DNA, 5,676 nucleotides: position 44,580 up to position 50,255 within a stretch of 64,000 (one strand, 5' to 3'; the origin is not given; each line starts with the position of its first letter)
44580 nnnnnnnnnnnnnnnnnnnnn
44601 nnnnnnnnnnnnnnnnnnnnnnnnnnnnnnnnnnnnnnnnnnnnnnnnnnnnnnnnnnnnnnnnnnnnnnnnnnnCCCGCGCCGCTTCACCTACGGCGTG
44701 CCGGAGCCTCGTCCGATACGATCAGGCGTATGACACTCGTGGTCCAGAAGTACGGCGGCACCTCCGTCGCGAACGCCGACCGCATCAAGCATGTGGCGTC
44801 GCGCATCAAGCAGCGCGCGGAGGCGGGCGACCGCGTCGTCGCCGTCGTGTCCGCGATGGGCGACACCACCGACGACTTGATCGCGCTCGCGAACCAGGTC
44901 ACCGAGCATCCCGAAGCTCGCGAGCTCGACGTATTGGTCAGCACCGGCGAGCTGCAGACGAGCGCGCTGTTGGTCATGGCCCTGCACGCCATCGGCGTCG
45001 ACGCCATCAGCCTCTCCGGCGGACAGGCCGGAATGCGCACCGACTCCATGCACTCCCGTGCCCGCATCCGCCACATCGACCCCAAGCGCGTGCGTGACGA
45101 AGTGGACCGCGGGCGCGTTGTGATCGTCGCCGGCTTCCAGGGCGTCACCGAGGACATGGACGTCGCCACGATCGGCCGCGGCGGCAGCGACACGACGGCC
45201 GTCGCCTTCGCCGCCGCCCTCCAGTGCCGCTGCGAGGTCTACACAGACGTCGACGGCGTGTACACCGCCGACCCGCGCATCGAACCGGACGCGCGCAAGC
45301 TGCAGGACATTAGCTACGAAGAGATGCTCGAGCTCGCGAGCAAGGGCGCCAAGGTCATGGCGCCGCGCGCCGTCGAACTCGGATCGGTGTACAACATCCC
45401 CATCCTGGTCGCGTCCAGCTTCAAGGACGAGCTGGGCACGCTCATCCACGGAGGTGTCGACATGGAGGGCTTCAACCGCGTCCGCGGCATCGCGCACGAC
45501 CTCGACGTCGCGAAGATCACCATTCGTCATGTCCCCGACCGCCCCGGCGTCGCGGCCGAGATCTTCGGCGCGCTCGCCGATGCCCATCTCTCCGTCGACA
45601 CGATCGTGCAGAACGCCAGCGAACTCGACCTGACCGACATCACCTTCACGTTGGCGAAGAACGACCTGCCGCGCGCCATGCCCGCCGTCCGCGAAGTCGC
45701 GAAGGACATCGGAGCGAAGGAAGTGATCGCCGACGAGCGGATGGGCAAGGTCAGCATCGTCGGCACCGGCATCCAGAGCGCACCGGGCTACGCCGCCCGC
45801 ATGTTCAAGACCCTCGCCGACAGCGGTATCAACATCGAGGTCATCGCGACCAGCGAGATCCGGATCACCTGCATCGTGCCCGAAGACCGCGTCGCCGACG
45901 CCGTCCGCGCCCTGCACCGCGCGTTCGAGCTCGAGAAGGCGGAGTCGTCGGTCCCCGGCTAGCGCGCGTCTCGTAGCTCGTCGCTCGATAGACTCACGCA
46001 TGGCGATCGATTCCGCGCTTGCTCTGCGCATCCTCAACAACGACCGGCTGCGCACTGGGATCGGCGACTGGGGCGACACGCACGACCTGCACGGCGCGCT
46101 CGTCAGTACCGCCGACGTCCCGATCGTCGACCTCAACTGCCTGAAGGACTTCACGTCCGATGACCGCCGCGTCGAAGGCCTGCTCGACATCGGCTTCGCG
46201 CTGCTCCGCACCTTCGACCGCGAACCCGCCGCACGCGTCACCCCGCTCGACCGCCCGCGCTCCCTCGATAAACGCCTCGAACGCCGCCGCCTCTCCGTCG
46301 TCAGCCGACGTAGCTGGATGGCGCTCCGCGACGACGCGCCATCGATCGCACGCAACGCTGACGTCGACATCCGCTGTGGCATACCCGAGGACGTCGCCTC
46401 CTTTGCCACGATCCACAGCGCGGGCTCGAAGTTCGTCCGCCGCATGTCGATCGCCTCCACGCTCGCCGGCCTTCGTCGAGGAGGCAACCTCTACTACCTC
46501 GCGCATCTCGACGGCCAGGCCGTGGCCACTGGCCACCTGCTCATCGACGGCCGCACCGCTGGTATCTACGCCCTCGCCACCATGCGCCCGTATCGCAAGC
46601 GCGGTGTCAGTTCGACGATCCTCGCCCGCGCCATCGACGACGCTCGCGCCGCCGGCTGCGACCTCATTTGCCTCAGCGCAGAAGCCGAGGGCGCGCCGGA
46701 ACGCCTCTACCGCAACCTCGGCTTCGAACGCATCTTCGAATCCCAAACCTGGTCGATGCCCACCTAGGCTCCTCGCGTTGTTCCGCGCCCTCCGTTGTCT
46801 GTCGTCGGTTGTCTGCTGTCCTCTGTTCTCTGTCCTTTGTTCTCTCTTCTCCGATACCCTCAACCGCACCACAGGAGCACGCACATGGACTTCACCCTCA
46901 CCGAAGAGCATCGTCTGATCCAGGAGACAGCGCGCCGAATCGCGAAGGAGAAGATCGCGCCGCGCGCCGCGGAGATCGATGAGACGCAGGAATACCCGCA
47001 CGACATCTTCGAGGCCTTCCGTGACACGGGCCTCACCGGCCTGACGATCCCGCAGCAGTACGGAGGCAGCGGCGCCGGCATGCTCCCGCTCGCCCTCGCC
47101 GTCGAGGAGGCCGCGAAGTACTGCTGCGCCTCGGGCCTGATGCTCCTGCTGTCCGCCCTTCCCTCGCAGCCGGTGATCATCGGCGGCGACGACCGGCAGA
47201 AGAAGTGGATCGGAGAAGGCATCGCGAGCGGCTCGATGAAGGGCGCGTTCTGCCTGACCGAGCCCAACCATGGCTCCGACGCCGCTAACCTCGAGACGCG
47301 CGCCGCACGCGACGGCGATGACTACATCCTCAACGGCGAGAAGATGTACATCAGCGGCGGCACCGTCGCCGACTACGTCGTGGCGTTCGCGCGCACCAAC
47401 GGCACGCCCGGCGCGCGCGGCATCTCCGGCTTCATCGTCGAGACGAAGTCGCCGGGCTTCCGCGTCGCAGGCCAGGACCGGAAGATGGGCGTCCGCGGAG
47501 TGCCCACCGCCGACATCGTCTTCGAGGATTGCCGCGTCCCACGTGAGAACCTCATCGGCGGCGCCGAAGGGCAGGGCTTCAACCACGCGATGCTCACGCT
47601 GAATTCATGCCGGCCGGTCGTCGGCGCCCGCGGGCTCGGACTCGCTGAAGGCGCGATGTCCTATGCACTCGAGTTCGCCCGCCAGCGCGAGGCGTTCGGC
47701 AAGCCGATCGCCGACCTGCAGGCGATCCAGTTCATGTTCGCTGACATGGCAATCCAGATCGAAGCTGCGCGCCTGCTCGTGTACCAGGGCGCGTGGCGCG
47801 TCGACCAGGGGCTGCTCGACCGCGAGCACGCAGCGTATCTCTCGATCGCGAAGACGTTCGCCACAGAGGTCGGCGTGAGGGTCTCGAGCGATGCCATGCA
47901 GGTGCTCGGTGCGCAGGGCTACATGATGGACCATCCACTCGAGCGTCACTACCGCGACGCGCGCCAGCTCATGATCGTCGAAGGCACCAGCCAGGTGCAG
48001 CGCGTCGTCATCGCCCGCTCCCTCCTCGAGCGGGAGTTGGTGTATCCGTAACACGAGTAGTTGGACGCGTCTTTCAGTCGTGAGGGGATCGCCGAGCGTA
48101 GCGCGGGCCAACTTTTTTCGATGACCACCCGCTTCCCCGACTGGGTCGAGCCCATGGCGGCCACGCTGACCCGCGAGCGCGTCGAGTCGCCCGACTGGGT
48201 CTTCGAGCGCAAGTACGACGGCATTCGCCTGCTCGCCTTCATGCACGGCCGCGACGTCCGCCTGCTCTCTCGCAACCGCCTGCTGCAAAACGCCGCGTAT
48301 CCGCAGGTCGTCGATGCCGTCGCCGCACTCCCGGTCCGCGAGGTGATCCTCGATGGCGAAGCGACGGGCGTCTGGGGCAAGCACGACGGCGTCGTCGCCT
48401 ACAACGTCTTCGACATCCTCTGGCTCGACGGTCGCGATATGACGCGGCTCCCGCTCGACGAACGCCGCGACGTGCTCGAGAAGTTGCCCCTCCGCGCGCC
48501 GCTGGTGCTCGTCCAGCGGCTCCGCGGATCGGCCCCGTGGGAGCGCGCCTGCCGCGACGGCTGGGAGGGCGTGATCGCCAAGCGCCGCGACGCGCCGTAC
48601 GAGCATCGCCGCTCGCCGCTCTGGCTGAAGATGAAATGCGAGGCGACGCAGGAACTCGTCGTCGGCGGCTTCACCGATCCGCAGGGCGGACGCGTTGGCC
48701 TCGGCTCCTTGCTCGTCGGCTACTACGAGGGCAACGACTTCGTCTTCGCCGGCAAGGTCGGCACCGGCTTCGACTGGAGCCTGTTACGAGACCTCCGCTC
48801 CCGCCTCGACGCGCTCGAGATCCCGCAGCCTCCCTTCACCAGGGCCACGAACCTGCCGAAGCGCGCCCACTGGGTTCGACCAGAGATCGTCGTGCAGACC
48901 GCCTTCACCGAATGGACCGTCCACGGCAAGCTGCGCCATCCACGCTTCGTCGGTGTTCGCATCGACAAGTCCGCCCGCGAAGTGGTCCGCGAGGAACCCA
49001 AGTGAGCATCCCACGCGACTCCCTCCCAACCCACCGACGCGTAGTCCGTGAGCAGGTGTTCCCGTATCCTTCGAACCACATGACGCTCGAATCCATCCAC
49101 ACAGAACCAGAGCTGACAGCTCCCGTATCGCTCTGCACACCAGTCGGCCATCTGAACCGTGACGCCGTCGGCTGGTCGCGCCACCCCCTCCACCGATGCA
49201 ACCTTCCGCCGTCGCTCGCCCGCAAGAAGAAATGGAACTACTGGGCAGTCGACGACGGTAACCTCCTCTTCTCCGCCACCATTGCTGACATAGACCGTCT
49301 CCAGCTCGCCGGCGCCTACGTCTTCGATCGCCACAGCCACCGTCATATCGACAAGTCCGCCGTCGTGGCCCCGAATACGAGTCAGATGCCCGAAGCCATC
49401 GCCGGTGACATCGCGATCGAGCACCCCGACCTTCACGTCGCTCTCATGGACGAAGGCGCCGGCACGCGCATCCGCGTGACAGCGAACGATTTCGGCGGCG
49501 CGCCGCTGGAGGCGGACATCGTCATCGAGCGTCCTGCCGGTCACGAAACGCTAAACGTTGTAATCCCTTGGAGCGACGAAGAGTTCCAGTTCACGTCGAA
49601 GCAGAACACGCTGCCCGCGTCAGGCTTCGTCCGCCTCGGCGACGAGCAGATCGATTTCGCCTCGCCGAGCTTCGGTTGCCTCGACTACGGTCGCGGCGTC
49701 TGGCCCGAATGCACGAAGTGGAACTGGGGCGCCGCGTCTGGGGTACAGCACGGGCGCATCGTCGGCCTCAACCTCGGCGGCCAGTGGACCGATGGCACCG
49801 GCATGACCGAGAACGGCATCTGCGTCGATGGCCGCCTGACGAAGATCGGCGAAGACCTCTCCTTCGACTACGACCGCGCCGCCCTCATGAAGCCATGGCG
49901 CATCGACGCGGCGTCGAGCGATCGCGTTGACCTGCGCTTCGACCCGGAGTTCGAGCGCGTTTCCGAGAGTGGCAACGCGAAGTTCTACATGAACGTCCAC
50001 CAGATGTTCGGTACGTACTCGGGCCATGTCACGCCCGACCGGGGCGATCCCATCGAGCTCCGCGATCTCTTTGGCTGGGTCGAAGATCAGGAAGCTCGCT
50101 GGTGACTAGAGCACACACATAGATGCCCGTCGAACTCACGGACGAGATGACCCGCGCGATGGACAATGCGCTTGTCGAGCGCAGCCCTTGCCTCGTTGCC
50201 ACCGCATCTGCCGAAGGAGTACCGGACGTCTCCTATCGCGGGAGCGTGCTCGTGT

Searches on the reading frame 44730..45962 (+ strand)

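Call 33: search_protein_families(library=pfam, proteins=[window:44730-45962:+], max_evalue=0.001)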
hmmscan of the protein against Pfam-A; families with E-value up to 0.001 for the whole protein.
window:44730-45962:+ (410 aa): 4 families
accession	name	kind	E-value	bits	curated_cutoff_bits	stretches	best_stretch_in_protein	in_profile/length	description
PF00696.33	AA_kinase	-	6.3e-51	173.8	24.9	1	3-229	2-234/234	Amino acid kinase family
PF22468.2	ACT_9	-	1.7e-34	117.8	27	2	341-399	1-61/61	ACT domain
PF13840.12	ACT_7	-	1.6e-21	76.3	27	1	335-397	3-65/65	ACT domain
PF01842.31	ACT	-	1.7e-18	66.5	27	2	264-323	2-64/66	ACT domain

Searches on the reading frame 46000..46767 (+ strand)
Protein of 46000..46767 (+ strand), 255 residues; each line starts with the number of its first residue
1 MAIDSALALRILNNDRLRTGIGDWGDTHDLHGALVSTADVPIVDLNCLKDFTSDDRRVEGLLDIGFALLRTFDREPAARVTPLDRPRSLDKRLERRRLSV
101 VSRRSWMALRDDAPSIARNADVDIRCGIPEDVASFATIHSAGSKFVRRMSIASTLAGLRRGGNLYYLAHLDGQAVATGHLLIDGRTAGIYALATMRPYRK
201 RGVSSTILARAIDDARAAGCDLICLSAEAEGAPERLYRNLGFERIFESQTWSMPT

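Call 33: search_protein_families(library=pfam, proteins=[window:46000-46767:+], max_evalue=0.001)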
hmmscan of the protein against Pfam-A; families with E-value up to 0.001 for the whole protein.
window:46000-46767:+ (255 aa): 5 families
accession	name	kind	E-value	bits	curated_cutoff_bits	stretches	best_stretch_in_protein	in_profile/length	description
PF00583.31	Acetyltransf_1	-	5.2e-09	36.8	20.7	1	159-242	29-116/116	Acetyltransferase (GNAT) family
PF13508.13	Acetyltransf_7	-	1.5e-08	35.3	27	1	163-243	3-83/84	Acetyltransferase (GNAT) domain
PF13673.13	Acetyltransf_10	-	1.9e-05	25.1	23.6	1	158-248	26-113/128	Acetyltransferase (GNAT) domain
PF13527.13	Acetyltransf_9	-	2.3e-05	24.8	25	1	185-244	71-126/127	Acetyltransferase (GNAT) domain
PF13480.13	Acetyltransf_6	-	2.4e-05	24.9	22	1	159-226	68-135/143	Acetyltransferase (GNAT) domain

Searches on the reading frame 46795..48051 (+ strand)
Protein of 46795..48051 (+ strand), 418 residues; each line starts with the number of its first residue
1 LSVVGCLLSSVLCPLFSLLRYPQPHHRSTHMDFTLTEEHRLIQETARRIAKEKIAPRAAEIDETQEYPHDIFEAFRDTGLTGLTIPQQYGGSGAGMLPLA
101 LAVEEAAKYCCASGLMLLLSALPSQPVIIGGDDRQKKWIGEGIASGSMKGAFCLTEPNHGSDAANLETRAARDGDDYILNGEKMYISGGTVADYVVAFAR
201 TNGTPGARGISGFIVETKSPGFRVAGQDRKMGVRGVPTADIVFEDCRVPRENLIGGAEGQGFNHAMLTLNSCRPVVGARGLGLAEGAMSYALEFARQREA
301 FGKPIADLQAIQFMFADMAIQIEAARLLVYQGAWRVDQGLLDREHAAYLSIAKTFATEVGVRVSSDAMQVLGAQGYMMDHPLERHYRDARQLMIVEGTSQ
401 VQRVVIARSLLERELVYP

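Call 33: search_protein_families(library=pfam, proteins=[window:46795-48051:+], max_evalue=0.001)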
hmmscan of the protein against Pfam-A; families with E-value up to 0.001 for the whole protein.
window:46795-48051:+ (418 aa): 5 families
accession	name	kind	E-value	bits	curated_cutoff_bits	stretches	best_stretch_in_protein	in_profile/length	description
PF00441.29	Acyl-CoA_dh_1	-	1.5e-46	158.7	22.4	1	259-411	1-150/150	Acyl-CoA dehydrogenase, C-terminal domain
PF02770.24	Acyl-CoA_dh_M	-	9.2e-28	96.7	33.3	1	151-246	1-97/97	Acyl-CoA dehydrogenase, middle domain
PF02771.21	Acyl-CoA_dh_N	-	1.3e-26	93.6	22.9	1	36-146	1-112/113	Acyl-CoA dehydrogenase, N-terminal domain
PF08028.16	Acyl-CoA_dh_2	-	1.5e-22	80.7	22.7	1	276-391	3-125/134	Acyl-CoA dehydrogenase, C-terminal domain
PF22924.1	ACOX_C_alpha1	-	2.4e-05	24.6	27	1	292-411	49-169/169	Acyl-CoA oxidase, C-alpha1 domain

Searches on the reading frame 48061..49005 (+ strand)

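Call 33: search_protein_families(library=pfam, proteins=[window:48061-49005:+], max_evalue=0.001)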
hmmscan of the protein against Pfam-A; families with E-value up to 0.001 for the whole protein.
window:48061-49005:+ (314 aa): 4 families
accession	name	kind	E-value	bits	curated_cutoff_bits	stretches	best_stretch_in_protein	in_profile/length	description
PF04679.21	DNA_ligase_A_C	-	3.3e-27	95.2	27.5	1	213-303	4-94/94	ATP dependent DNA ligase C terminal region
PF01068.26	DNA_ligase_A_M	-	2.1e-22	80.2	26.2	2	112-192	115-204/204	ATP dependent DNA ligase domain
PF01331.24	mRNA_cap_enzyme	-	6.4e-07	29.8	29.6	1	43-141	15-119/194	mRNA capping enzyme, catalytic domain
PF09414.15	RNA_ligase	-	1.5e-06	28.9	27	1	45-179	2-161/171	RNA ligase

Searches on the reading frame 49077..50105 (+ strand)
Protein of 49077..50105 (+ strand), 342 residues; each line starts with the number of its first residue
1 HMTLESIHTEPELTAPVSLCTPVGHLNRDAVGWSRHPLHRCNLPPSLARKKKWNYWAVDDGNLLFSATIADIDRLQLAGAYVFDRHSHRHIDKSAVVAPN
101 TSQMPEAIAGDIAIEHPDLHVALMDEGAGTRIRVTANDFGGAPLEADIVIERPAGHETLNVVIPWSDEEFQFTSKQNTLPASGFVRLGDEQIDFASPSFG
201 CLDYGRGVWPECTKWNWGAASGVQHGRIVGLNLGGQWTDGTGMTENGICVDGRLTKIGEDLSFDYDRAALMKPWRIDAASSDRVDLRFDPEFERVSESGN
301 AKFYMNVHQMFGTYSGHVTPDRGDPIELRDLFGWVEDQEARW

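Call 32: search_protein_families(library=pfam, proteins=[window:49077-50105:+], max_evalue=0.01)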
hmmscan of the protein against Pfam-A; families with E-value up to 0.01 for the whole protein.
window:49077-50105:+ (342 aa): 1 family
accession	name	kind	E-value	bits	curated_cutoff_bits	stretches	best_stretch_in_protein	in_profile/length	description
PF10974.15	DUF2804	-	4.6e-97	325.7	26.9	1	11-342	2-339/339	Domain of unknown function (DUF2804)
